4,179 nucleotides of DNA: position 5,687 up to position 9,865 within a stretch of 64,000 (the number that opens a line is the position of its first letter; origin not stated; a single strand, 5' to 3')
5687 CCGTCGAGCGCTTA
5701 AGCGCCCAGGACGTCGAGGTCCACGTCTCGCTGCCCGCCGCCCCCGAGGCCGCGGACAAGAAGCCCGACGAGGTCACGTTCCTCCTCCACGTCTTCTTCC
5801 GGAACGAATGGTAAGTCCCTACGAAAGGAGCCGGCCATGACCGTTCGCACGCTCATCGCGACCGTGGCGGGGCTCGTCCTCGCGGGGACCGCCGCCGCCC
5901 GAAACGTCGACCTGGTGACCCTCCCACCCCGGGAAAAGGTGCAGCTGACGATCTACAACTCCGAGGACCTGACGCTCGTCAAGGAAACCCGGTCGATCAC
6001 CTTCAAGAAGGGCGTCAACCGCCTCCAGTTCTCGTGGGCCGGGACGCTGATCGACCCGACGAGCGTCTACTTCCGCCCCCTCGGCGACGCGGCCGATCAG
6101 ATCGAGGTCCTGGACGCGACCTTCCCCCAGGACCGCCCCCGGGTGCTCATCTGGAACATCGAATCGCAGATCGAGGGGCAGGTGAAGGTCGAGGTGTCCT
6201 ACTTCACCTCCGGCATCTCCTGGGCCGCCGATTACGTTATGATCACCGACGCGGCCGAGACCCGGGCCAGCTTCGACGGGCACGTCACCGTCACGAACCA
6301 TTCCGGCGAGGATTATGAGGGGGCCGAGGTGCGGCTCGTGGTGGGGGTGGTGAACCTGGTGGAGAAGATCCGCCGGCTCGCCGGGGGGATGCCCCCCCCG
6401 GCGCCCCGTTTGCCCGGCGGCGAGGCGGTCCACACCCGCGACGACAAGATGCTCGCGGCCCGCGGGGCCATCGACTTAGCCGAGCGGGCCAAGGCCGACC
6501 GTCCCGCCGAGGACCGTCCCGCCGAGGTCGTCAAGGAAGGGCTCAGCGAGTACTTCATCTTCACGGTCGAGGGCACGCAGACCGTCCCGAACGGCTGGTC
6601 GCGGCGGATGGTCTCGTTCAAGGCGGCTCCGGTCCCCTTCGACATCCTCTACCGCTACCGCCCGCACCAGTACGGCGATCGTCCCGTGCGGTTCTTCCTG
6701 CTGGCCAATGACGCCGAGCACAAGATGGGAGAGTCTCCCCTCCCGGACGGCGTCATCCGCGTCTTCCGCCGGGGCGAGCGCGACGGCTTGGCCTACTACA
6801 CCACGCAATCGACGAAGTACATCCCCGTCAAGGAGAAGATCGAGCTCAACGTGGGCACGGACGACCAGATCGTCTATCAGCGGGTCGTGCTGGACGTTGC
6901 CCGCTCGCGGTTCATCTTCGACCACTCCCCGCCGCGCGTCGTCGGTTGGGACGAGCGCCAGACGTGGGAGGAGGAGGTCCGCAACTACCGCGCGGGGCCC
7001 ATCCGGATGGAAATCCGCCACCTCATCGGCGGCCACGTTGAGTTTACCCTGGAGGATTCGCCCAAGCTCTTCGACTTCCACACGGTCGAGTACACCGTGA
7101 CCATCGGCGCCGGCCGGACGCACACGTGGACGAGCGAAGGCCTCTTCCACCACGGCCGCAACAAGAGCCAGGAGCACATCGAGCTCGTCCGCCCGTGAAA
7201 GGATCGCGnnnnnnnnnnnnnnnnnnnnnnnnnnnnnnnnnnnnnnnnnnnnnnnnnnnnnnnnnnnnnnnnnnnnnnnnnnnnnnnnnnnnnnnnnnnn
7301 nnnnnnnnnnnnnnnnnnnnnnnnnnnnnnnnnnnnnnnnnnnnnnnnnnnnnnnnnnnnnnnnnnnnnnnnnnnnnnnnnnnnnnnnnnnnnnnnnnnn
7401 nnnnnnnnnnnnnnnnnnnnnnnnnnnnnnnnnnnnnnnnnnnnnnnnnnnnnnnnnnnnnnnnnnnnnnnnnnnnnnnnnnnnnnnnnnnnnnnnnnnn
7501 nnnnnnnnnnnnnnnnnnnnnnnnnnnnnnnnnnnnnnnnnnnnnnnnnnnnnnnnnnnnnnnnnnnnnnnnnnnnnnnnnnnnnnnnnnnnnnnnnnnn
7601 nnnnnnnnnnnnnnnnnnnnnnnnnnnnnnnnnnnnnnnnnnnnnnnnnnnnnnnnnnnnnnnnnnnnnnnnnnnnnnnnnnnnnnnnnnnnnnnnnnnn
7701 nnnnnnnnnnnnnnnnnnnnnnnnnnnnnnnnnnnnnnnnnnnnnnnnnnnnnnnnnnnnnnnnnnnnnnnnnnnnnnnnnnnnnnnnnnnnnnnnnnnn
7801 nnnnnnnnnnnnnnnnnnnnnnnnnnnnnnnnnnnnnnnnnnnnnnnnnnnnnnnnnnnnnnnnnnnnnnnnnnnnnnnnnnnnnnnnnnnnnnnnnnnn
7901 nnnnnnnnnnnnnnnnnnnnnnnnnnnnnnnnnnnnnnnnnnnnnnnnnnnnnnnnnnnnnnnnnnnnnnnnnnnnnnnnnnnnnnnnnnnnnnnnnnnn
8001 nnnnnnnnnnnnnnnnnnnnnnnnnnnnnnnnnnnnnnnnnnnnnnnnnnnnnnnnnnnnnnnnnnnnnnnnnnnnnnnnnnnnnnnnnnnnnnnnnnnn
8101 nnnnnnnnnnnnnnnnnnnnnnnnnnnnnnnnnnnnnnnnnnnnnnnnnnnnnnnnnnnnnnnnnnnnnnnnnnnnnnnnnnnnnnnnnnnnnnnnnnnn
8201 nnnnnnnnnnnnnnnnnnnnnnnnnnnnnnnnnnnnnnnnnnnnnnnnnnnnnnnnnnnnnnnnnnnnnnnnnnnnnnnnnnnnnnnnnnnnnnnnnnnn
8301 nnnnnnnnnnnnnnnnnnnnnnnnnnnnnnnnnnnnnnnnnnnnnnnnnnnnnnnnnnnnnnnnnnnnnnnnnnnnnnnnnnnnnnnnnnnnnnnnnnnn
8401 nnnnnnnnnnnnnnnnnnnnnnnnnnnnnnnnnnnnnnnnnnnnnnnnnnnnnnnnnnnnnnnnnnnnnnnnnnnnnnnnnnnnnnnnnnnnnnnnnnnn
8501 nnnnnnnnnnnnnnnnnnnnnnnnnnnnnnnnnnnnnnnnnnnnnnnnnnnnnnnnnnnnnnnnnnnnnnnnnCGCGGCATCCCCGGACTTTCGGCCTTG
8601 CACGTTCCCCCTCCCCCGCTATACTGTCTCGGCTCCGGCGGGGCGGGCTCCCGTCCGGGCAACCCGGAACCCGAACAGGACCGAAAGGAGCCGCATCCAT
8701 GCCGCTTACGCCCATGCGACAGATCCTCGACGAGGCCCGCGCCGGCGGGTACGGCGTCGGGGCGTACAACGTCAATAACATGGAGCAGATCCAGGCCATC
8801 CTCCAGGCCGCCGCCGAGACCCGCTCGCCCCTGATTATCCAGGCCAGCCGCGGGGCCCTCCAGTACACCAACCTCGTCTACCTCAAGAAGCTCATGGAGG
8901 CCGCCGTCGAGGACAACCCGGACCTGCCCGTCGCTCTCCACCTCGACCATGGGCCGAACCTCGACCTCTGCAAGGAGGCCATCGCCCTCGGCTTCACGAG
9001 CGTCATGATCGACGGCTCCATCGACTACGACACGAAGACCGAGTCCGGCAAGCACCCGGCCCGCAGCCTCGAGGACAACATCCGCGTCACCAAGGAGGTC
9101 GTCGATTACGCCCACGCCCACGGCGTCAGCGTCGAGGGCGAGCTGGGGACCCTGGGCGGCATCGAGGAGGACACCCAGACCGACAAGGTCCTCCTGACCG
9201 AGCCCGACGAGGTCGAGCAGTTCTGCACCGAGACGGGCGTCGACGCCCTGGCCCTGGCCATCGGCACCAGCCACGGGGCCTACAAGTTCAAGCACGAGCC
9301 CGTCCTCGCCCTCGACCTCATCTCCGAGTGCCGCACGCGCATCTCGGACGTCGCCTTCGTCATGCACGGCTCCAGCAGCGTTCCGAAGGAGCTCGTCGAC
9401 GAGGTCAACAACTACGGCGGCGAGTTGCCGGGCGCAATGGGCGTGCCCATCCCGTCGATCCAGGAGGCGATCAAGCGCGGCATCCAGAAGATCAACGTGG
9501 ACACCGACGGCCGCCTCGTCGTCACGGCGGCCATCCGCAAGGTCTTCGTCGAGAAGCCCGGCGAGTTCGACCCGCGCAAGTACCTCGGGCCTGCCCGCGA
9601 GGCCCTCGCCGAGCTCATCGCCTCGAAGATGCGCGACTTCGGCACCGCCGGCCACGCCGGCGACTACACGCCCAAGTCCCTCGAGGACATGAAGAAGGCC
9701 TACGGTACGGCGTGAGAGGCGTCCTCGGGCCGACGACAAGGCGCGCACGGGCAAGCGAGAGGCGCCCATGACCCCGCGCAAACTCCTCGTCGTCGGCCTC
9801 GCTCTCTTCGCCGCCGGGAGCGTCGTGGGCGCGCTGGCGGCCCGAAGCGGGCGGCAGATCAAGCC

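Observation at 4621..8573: Three tandem paralogs of a secreted ~400-450-aa protein; paralogs 2 and 3 carry gene-conversion-like identical blocks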

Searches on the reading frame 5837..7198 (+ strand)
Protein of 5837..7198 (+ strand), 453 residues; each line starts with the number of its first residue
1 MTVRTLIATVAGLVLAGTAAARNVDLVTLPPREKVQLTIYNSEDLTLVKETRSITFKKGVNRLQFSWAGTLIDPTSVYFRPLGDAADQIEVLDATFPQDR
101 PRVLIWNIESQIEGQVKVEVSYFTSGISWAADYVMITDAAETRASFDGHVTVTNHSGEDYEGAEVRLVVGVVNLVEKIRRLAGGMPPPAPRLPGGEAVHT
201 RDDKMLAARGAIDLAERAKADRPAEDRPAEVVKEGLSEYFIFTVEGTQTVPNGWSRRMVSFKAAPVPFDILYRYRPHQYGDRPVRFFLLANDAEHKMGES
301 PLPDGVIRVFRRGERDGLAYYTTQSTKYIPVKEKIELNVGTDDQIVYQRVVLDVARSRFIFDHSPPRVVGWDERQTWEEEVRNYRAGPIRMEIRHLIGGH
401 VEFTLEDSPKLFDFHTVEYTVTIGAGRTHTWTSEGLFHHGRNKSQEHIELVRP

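Call 3: search_protein_families(library=pfam, proteins=[window:5837-7198:+], max_evalue=0.1)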
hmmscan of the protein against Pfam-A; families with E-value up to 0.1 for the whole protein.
window:5837-7198:+ (453 aa): 1 family
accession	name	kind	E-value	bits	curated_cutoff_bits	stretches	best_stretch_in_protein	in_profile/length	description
PF13598.12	DUF4139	-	4.4e-07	30.2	31.8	1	118-395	1-151/205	Domain of unknown function (DUF4139)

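Call 8: search_protein_families(library=ncbifam, proteins=[window:5837-7198:+], max_evalue=0.1)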
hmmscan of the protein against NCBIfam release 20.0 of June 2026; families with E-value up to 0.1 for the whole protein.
window:5837-7198:+ (453 aa): 1 family
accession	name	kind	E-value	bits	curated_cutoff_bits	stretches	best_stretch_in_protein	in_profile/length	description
TIGR02231.1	TIGR02231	subfamily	1.1e-06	27.7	112.6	1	103-364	180-439/524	mucoidy inhibitor MuiA family protein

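Call 79: search_protein_families(library=padloc, proteins=[window:5837-7198:+], max_evalue=0.01)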
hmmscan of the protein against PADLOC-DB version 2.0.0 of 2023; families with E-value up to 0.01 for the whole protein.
window:5837-7198:+ (453 aa): 0 families

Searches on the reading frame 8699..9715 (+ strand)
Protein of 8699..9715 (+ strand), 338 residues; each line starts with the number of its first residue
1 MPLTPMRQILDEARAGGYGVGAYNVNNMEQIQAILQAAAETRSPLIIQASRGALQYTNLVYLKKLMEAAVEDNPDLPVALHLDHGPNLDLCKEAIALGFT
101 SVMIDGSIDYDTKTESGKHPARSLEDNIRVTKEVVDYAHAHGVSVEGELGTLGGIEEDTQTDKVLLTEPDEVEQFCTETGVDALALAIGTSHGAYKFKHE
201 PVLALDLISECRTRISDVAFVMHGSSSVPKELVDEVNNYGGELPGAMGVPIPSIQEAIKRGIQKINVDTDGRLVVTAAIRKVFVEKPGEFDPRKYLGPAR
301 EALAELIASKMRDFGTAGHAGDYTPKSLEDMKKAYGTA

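Call 73: search_protein_families(library=pfam, proteins=[window:8699-9715:+], max_evalue=0.01)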
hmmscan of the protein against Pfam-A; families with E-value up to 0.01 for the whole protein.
window:8699-9715:+ (338 aa): 2 families
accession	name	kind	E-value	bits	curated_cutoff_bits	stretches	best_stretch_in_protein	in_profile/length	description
PF01116.26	F_bP_aldolase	-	3.2e-97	325.8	25.5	1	5-318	2-276/277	Fructose-bisphosphate aldolase class-II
PF22798.2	DUF5817_CT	-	0.0084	16.4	29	0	132-146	16-30/54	DUF5817, C-terminal domain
